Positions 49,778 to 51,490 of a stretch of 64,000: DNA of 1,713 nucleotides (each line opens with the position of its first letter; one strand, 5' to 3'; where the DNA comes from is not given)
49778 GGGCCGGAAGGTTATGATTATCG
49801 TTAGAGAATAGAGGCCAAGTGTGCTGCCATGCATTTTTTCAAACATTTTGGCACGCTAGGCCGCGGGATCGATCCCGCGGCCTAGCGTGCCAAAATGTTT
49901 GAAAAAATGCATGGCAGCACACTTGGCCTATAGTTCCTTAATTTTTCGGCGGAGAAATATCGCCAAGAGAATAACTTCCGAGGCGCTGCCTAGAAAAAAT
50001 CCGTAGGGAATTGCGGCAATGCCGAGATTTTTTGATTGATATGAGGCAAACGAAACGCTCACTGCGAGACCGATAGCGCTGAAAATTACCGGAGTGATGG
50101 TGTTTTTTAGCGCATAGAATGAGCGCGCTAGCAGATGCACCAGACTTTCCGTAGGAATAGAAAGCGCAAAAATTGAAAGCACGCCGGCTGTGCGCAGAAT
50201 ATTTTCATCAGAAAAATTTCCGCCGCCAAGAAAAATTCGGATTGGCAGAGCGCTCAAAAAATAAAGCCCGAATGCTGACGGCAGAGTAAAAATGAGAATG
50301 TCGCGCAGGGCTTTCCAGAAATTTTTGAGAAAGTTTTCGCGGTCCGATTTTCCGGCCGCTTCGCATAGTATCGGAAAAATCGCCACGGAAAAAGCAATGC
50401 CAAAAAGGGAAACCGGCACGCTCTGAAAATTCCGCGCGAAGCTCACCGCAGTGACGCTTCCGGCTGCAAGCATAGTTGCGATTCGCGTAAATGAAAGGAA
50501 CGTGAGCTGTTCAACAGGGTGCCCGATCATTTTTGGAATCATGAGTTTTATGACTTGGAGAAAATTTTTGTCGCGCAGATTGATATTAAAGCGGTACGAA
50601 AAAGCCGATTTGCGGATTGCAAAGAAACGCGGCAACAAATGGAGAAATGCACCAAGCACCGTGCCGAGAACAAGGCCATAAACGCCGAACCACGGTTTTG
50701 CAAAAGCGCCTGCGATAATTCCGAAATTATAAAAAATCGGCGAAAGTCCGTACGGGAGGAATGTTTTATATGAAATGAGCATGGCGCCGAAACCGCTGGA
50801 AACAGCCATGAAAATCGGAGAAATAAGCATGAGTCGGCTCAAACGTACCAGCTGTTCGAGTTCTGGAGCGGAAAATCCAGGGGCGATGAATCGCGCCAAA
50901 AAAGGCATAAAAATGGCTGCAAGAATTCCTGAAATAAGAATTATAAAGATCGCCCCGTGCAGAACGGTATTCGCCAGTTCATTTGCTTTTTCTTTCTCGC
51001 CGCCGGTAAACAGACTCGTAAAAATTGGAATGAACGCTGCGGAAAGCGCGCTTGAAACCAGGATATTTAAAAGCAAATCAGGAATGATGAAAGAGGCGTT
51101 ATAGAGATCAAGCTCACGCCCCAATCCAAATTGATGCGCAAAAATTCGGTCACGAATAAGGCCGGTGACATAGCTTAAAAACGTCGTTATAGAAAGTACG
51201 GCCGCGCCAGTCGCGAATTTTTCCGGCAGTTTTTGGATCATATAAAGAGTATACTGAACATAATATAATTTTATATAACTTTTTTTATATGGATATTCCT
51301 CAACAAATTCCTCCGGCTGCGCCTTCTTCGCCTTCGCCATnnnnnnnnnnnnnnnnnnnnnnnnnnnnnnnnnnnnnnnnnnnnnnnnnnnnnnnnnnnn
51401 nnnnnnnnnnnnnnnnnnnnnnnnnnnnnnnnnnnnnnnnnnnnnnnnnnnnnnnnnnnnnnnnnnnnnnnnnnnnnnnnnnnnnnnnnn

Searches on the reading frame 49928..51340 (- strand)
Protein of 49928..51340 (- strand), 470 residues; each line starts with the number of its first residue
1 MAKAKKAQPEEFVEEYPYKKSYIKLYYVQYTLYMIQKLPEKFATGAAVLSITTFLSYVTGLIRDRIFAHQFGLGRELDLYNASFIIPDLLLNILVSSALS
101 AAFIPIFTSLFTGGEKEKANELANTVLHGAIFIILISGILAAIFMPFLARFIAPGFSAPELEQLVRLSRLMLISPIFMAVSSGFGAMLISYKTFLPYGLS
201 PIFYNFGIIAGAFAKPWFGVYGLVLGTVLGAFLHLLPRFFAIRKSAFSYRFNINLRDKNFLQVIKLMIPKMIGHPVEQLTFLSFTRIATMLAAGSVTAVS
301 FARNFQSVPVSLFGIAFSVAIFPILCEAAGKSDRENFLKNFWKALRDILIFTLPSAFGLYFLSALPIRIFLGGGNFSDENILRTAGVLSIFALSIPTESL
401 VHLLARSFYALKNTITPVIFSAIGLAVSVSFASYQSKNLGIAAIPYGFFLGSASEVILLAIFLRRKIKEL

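Call 28: search_protein_families(library=pfam, proteins=[window:49928-51340:-])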
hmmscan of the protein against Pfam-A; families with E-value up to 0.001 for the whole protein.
window:49928-51340:- (470 aa): 2 families
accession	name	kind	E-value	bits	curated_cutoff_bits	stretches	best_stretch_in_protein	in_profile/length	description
PF03023.19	MurJ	-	2.8e-72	244.2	27.4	1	67-467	1-403/451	Lipid II flippase MurJ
PF13440.11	Polysacc_synt_3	-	5e-11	42.8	23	1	132-372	52-285/293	Polysaccharide biosynthesis protein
